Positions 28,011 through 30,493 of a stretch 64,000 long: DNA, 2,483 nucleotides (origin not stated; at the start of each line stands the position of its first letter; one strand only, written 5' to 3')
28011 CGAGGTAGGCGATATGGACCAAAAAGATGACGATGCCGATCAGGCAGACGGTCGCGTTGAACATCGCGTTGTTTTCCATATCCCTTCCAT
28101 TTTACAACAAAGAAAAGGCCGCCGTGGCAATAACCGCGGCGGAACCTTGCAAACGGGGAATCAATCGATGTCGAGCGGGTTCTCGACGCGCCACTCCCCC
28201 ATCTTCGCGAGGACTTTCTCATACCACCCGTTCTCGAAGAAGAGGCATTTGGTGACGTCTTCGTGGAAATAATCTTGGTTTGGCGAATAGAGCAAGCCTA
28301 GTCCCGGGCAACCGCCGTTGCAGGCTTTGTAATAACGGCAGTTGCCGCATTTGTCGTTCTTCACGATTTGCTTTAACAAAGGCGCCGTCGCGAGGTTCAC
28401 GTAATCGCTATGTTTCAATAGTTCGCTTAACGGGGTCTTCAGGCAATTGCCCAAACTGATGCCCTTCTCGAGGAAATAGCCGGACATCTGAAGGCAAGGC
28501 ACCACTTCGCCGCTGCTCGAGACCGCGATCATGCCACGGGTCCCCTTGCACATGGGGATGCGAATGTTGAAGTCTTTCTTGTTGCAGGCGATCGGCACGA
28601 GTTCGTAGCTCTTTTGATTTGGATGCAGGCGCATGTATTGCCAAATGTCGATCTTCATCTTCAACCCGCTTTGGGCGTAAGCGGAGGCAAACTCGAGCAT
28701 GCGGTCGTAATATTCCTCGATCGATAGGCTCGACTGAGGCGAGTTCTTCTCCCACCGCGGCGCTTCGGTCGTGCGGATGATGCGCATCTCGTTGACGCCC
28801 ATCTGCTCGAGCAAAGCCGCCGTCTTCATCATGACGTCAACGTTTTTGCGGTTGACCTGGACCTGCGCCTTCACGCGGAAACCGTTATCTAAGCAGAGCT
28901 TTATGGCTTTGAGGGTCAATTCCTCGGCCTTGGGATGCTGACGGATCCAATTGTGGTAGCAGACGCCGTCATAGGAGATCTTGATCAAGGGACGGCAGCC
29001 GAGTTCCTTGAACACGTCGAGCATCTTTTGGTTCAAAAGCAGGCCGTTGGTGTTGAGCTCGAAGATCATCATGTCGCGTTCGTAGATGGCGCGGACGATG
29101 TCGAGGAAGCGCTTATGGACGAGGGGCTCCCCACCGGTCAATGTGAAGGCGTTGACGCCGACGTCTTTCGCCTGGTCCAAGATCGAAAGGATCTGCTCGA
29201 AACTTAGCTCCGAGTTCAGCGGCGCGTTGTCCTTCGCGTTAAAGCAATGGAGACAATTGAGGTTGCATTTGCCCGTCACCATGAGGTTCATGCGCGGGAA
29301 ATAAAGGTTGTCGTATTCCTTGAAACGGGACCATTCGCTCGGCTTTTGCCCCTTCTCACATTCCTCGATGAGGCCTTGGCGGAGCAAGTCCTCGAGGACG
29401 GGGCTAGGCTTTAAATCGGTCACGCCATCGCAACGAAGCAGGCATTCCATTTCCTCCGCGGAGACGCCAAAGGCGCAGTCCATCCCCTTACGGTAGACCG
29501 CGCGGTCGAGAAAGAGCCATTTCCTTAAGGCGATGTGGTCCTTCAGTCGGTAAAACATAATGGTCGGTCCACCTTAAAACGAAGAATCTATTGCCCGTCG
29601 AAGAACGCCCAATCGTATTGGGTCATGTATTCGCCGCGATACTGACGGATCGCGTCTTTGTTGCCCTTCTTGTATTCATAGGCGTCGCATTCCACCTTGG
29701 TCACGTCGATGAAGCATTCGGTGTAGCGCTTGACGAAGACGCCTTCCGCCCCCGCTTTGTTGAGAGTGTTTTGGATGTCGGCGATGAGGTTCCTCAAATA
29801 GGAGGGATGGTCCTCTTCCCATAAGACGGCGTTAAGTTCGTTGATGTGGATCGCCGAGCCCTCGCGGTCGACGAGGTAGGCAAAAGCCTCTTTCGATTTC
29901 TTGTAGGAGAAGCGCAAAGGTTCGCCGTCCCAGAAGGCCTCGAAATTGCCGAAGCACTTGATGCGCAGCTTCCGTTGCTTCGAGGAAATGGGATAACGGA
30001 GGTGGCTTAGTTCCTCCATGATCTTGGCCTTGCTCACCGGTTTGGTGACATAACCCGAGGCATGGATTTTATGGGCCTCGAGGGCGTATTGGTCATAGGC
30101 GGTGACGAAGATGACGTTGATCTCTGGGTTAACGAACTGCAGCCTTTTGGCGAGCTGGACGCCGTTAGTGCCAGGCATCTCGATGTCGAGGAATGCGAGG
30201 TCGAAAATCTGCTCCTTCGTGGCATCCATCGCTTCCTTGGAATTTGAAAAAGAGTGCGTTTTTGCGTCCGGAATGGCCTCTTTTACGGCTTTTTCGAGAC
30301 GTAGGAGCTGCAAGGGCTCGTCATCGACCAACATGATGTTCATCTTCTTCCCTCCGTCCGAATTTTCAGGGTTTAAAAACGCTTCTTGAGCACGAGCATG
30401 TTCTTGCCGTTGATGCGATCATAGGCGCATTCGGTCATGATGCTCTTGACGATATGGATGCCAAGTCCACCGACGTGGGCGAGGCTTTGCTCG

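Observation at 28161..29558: SPASM radical-SAM gene sandwiched between the response regulator and histidine kinase genes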

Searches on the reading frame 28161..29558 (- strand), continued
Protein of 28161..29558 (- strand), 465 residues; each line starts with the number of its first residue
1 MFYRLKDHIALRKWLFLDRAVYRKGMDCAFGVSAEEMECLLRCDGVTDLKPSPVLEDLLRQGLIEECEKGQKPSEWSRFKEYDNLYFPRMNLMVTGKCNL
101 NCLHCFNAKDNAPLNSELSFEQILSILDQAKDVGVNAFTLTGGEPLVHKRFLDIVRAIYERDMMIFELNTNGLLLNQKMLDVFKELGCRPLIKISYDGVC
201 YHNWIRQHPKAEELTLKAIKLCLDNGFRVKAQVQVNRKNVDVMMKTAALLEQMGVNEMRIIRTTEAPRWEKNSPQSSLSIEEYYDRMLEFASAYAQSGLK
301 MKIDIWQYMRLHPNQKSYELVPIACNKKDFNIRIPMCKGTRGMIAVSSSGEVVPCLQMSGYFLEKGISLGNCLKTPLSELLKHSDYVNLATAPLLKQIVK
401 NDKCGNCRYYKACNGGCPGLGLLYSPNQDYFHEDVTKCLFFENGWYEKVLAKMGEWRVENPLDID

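Call 74: find_encoding_contigs(protein=window:28161-29558:-, flank=2000, max_places=3)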
Protein window:28161-29558:- (465 aa): 19 contigs read that carry it; 3 places shown.
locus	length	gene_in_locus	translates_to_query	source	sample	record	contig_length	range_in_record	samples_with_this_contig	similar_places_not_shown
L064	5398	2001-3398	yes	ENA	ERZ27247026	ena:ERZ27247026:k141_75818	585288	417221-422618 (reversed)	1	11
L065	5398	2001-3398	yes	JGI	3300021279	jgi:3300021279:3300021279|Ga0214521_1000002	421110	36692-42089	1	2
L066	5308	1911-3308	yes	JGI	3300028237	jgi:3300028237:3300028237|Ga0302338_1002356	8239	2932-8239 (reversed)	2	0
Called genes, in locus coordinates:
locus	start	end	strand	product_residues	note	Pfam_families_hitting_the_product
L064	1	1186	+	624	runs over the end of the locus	PF07228:SpoIIE, PF13581:HATPase_c_2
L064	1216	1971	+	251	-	PF00072:Response_reg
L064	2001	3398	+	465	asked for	PF13353:Fer4_12 (weak), PF04055:Radical_SAM, PF13186:SPASM (weak)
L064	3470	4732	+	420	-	PF06580:His_kinase, PF02518:HATPase_c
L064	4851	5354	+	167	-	-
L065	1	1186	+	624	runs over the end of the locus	PF07228:SpoIIE, PF13581:HATPase_c_2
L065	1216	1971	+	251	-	PF00072:Response_reg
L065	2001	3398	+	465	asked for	PF13353:Fer4_12 (weak), PF04055:Radical_SAM, PF13186:SPASM (weak)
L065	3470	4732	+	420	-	PF06580:His_kinase, PF02518:HATPase_c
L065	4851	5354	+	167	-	-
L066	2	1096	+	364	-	?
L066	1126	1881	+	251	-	PF00072:Response_reg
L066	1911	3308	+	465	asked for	PF13353:Fer4_12 (weak), PF04055:Radical_SAM, PF13186:SPASM (weak)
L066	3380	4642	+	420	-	PF06580:His_kinase, PF02518:HATPase_c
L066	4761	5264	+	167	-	-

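Call 77: search_solved_structures(query=A2, max_evalue=0.001, show_alignments=0)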
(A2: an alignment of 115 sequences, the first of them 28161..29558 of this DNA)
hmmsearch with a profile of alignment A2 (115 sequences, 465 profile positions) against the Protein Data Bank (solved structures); distinct sequences matched with E-value up to 0.001: 24.
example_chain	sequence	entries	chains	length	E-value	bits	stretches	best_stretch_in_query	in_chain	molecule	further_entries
6efn_A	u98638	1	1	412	4.7e-16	61.7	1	48-286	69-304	Sporulation killing factor maturation protein SkfB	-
7vob_C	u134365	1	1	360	5.8e-11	44.9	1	98-258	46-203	Cytosylglucuronate decarboxylase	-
7voc_C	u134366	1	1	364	5.9e-11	44.9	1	98-258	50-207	Cytosylglucuronate decarboxylase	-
7tol_A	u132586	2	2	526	7.6e-11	44.5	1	91-231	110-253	glycerol dibiphytanyl glycerol tetraether - macrocyclic archaeol synthase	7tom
4k37_A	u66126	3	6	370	1.1e-10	44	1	345-423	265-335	Anaerobic sulfatase-maturating enzyme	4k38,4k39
4k36_A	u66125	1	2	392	1.4e-10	43.6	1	345-423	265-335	Anaerobic sulfatase-maturating enzyme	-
2fb2_A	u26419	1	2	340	1.9e-09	39.9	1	90-262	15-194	Molybdenum cofactor biosynthesis protein A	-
5v1q_A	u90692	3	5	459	2.1e-09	39.7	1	97-420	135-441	Radical SAM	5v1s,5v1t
1tv7_A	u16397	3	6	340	2.5e-09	39.5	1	90-262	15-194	Molybdenum cofactor biosynthesis protein A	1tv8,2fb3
9dfn_A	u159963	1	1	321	3.6e-09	39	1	90-251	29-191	Radical SAM core domain-containing protein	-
6c8v_A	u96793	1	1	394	4.4e-09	38.7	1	95-264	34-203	Coenzyme PQQ synthesis protein E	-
9dfu_A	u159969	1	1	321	7.3e-09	38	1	90-251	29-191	Radical SAM core domain-containing protein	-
5wgg_A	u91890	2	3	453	2.7e-08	36.1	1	337-433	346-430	Radical SAM domain protein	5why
9dgw_A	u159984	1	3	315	4.5e-08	35.4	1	90-280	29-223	Radical SAM core domain-containing protein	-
7n7i_A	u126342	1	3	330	5.3e-08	35.1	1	90-280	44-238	Viperin-like enzyme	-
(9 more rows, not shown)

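Call 78: search_solved_structures(query=A2, max_evalue=1e-12, show_alignments=1)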
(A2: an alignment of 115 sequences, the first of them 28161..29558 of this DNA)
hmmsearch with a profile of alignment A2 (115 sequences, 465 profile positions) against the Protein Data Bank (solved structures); distinct sequences matched with E-value up to 1e-12: 1.
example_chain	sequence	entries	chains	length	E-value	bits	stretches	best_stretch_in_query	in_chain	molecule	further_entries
6efn_A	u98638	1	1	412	4.7e-16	61.7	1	48-286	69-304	Sporulation killing factor maturation protein SkfB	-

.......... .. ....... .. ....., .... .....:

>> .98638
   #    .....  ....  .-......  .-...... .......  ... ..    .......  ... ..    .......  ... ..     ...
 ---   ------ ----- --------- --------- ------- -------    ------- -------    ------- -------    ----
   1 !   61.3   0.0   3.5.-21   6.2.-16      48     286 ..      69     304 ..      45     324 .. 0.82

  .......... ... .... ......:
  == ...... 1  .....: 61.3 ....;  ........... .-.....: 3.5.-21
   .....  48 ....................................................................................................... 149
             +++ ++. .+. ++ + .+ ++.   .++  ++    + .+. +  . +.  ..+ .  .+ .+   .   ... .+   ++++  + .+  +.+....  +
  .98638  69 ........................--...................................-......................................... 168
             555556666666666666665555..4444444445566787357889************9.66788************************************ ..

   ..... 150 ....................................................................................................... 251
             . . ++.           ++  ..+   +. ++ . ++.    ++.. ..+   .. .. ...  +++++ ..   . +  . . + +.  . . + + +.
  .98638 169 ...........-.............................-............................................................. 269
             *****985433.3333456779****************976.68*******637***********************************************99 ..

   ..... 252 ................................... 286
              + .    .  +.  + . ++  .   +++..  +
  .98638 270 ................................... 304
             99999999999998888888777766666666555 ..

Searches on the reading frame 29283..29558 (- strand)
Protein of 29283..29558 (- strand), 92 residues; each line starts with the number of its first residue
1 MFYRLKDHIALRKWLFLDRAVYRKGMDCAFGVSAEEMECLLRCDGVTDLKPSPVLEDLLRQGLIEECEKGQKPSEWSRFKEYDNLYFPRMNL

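Call 23: search_solved_structures(query=A1, max_evalue=10, show_alignments=3)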
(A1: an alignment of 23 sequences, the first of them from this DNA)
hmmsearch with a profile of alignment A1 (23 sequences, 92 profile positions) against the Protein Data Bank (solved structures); distinct sequences matched with E-value up to 10: 2.
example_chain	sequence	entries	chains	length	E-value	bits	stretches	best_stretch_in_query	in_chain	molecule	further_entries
2gv8_A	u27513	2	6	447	1.2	12.5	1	22-58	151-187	monooxygenase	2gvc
1vqw_A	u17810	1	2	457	1.2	12.5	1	22-58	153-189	PROTEIN WITH SIMILARITY TO FLAVIN-CONTAINING MONOOXYGENASES AND TO MAMMALIAN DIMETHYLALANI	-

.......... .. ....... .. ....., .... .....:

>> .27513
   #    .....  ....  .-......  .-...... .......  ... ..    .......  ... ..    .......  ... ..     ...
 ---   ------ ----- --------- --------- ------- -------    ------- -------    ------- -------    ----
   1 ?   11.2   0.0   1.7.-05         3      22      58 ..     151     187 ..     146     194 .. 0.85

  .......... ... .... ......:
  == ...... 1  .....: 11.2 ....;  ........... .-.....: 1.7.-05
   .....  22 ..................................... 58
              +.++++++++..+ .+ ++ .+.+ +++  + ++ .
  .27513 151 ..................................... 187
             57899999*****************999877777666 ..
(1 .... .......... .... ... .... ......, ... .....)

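Call 24: search_protein_families(library=pfam, alignment_id=A1, max_evalue=10)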
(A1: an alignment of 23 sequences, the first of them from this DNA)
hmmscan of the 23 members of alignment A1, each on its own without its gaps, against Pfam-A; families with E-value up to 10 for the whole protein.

A. member 1, seq(92 aa): 2 families
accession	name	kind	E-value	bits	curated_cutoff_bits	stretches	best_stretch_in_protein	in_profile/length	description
PF21532.2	Bin2_C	-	0.16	12.2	27.4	1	32-67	91-126/266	Bridging integrator 2, C-terminal tail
PF22511.2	PBP2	-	0.19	11.9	27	1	44-68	30-52/63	PolB1 Binding Protein 2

B. families by the number of members that match (of 23 scanned): 7 families
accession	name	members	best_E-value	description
PF01894.22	UPF0047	1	0.014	Uncharacterised protein family UPF0047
PF20030.5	bpMoxR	1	0.025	MoxR domain in the MoxR-vWA-beta-propeller ternary systems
PF18714.6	PI-TkoII_IV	1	0.067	DNA polymerase II intein Domain IV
PF09681.16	Phage_rep_org_N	1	0.074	N-terminal phage replisome organiser (Phage_rep_org_N)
PF21532.2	Bin2_C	1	0.16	Bridging integrator 2, C-terminal tail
PF22511.2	PBP2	1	0.19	PolB1 Binding Protein 2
PF03117.19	Herpes_UL49_1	1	0.24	UL49 family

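Call 47: predict_structure(alignment_id=A3)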
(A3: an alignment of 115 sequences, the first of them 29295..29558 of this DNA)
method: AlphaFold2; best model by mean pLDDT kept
length: 88 residues; sequences in the alignment: 115
mean_pLDDT: 92.4   pTM: 0.81
mean pLDDT of the five models: 92.4, 91.8, 91.7, 91.5, 90.1
residues with pLDDT >= 90: 74; 70-90: 11; 50-70: 3; < 50: 0
segments of 3 or more residues with pLDDT < 50: none
pLDDT, mean of each block of 10 residues (from residue 1): 96 91 92 95 94 95 95 94 78
secondary structure, 60 per line:
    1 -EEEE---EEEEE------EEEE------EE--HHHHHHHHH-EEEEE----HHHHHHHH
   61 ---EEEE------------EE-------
elements in order: E2-5 E9-13 E20-23 H34-42 E44-48 H53-60 E64-67

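Call 49: fold_search(model_id=the predicted structure, library=pdb)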
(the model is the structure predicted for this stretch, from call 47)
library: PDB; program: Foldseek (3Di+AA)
matches with E <= 10: 10; with E <= 0.001: 0
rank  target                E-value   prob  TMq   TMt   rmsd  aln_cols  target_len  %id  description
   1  9yoq_B                5.2e+00  0.04  0.27  0.14   4.7        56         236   12  Core module of ctSAGA (released 2025-12-03)
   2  3rzu_C                8.2e+00  0.01  0.19  0.11  11.6        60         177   12  The Crystal Structure of the Catalytic Domain of AMSH (released 2011-10-19)
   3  9n8w_B                8.2e+00  0.01  0.17  0.04  13.6       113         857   11  Intermembrane lipid transport complex LetAB from Escherichia coli (Crosslinked, Composite model corresponding to Map 1 (released 2025-07-16)
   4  7ah9_5D               8.2e+00  0.01  0.16  0.05  13.9        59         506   19  Substrate-engaged type 3 secretion system needle complex from Salmonella enterica typhimurium - SpaR state 1 (released 2021-03-17)
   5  3rzv                  8.8e+00  0.01  0.18  0.11  11.2        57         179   12  The Crystal Structure of a E280A Mutant of the Catalytic Domain of AMSH (released 2011-10-19)
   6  1uwk_A                9.4e+00  0.02  0.17  0.03   2.6        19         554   21  The High Resolution Structure of Urocanate Hydratase from Pseudomonas putida in complex with urocanate (released 2004-08-19)
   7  8tb7_N                9.4e+00  0.01  0.14  0.11   3.2        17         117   35  Cryo-EM Structure of GPR61- (released 2023-10-04)
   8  9lvb_N                9.4e+00  0.01  0.16  0.13   6.2        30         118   23  IAA-free AUX1 (released 2025-07-23)
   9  3vwj_A                9.4e+00  0.01  0.15  0.06   7.2        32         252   16  Ternary crystal structure of the human NKT TCR-CD1d-C20:2 complex (released 2012-10-03)
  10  7ah9_5E               9.4e+00  0.01  0.13  0.04  13.6        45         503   16  Substrate-engaged type 3 secretion system needle complex from Salmonella enterica typhimurium - SpaR state 1 (released 2021-03-17)

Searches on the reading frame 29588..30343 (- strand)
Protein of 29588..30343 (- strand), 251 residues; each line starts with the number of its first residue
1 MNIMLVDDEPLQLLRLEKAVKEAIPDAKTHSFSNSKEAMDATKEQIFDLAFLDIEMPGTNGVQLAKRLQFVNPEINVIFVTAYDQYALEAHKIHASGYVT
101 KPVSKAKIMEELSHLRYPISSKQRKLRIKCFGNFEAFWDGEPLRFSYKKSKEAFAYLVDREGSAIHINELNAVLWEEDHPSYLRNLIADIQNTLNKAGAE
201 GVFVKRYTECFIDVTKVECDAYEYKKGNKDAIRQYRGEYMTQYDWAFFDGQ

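Call 6: search_protein_families(library=pfam, proteins=[window:29588-30343:-], max_evalue=0.01)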
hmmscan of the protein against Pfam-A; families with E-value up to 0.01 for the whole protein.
window:29588-30343:- (251 aa): 1 family
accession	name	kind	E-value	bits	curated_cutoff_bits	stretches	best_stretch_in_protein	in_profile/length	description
PF00072.30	Response_reg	-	1.3e-23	83.7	30.2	1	3-112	1-110/111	Response regulator receiver domain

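Call 7: search_protein_families(library=ncbifam, proteins=[window:29588-30343:-], max_evalue=0.01)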
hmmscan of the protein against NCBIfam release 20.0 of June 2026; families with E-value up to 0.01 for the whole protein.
window:29588-30343:- (251 aa): 88 families (the best 25 are shown)
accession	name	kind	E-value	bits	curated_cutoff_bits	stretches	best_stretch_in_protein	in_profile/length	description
NF008677.0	PRK11697.1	equivalog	2.1e-18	66.6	246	1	1-124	2-124/238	two-component system response regulator BtsR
NF010684.1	PRK14084.1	equivalog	6e-17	62.2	375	1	1-120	1-120/254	response regulator transcription factor LytR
NF051850.1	RespRegRprY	equivalog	4.7e-13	49.1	370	1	7-120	12-124/234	response regulator transcription factor RprY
NF046022.1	RespRegCpdRBruc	equivalog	8.6e-13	48.3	180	1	3-109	4-110/120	cell cycle two-component system response regulator CpdR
NF041367.1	CheY_Halo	equivalog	1.1e-11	45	200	1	31-114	27-112/114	chemotaxis protein CheY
NF008318.0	PRK11107.1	equivalog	4.5e-11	41.5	890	1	1-116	668-785/920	two-component sensor histidine kinase BarA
NF052313.1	T9SS_RR_PorX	equivalog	7.5e-11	41.5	300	1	2-109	2-109/513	T9SS response regulator signal transducer PorX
TIGR01818.1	ntrC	equivalog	1.8e-10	40.2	558.6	1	3-103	1-101/463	nitrogen regulation protein NR(I)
NF006623.1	PRK09191.1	subfamily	2.5e-10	40.5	240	1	2-110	139-246/258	PhyR family response regulator anti-anti-sigma factor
NF052596.1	RR_EAL_PvrR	equivalog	9.2e-10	37.7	580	1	2-124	5-133/398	response regulator cyclic di-GMP phosphodiesterase PvrR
NF008296.0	PRK11083.1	equivalog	3e-09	36.6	273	1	4-136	7-138/228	two-component system response regulator CreB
NF052445.1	RespRegMctR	equivalog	3.2e-09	36.5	300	1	2-112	3-115/205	two-component system response regulator MctR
NF008469.0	PRK11361.1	equivalog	5.1e-09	35.3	714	1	3-104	7-108/461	acetoacetate metabolism transcriptional regulator AtoC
TIGR02956.1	TMAO_torS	equivalog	5.7e-09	34.6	676.5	1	27-115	723-819/967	TMAO reductase system sensor histidine kinase/response regulator TorS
NF007689.0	PRK10365.1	equivalog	7.4e-09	34.9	760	1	34-112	37-117/441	sigma-54-dependent response regulator transcription factor ZraR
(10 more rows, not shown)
